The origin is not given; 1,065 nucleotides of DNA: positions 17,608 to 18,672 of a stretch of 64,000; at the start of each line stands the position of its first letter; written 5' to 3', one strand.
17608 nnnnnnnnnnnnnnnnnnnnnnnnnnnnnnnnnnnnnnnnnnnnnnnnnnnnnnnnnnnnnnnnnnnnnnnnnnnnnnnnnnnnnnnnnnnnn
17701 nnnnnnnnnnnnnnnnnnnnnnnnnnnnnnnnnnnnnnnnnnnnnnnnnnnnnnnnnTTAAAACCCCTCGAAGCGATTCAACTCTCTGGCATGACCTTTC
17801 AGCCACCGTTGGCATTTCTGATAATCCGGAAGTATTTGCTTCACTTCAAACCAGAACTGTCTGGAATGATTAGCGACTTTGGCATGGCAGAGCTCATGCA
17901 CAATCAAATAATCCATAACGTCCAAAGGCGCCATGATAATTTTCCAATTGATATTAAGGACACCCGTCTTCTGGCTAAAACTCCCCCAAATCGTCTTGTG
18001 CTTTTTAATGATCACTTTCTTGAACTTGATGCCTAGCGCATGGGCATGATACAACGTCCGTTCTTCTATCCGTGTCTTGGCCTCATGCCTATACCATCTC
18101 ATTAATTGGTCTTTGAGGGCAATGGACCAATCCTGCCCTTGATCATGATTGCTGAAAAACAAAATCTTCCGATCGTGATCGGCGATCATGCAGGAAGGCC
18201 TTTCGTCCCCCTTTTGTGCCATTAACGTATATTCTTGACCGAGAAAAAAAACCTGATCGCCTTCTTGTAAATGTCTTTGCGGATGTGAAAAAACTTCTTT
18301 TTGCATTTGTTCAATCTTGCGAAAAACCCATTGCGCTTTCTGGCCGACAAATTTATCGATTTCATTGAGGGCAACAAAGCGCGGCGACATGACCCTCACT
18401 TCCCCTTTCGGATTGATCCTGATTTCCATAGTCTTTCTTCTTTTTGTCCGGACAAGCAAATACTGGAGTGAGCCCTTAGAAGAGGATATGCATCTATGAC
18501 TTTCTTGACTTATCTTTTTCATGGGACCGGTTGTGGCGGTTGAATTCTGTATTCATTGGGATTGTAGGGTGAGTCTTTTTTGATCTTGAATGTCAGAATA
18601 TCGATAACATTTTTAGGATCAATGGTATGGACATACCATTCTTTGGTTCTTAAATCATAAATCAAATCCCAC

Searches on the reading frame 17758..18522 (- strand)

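Call 17: search_protein_families(library=pfam, proteins=[window:17758-18522:-], max_evalue=0.001)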
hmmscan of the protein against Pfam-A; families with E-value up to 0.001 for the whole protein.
window:17758-18522:- (254 aa): 2 families
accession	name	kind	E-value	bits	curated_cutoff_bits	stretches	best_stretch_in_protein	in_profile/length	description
PF01863.23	YgjP-like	-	4.2e-51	174.3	26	1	30-243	1-206/207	YgjP-like, metallopeptidase domain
PF08325.16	WLM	-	0.00052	20.6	26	1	202-238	83-118/190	WLM domain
